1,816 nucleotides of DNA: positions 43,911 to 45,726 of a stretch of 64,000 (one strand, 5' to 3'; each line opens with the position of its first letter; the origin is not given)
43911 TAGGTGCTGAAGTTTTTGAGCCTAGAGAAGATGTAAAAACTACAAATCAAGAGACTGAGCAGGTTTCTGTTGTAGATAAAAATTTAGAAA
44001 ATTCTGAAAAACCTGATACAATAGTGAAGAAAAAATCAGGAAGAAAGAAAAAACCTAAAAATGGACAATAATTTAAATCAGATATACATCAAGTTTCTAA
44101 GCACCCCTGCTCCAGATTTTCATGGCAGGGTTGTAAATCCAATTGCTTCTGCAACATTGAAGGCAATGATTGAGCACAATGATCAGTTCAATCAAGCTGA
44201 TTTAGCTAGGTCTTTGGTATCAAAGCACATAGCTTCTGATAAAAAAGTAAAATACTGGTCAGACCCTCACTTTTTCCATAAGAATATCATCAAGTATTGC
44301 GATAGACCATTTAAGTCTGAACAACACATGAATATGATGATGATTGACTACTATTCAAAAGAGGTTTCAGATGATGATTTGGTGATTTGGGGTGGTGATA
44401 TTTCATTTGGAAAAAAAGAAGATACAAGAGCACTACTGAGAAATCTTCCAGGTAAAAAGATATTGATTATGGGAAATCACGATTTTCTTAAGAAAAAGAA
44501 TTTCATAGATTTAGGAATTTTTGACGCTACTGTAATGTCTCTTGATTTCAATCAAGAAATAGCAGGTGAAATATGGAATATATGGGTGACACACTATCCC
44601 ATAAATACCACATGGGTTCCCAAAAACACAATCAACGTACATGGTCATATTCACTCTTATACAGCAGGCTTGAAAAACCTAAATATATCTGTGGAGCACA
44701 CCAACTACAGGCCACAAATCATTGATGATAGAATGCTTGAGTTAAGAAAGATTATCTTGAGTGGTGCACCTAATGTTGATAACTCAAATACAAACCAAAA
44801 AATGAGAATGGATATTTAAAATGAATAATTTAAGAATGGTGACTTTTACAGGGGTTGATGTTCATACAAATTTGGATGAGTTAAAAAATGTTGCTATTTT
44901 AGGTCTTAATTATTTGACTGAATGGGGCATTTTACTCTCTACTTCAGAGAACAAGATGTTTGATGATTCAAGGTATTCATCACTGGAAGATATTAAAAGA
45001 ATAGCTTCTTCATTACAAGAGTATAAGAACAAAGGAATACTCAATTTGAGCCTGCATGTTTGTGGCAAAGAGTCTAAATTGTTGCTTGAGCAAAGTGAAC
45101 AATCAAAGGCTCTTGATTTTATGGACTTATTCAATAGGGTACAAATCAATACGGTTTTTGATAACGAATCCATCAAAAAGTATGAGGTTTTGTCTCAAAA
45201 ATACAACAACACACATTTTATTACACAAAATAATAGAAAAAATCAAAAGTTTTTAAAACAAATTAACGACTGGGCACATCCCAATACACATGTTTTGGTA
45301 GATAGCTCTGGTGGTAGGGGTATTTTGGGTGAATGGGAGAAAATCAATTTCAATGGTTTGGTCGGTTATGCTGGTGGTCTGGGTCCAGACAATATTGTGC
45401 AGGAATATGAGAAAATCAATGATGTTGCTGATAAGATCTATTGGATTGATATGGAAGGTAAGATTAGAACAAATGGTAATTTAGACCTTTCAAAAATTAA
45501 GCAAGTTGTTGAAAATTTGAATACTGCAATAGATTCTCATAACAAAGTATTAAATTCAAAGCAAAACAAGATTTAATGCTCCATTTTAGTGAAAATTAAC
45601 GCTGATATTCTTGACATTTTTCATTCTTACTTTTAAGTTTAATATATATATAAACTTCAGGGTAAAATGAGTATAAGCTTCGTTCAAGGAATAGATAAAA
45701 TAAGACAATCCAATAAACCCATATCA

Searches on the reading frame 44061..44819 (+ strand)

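Call 78: search_protein_families(library=pfam, proteins=[window:44061-44819:+], max_evalue=0.001)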
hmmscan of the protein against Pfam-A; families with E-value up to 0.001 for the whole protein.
window:44061-44819:+ (252 aa): 1 family
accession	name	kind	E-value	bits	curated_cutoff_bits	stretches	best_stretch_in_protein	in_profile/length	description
PF00149.33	Metallophos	-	1.6e-06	29.2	21.5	1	95-212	22-131/191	Calcineurin-like phosphoesterase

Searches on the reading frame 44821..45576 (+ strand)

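Call 78: search_protein_families(library=pfam, proteins=[window:44821-45576:+], max_evalue=0.001)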
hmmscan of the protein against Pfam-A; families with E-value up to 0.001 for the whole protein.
window:44821-45576:+ (251 aa): 1 family
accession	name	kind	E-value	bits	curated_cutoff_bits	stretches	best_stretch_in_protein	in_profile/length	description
PF00697.28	PRAI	-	5.9e-09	36.4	22.7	1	146-232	109-193/193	N-(5'phosphoribosyl)anthranilate (PRA) isomerase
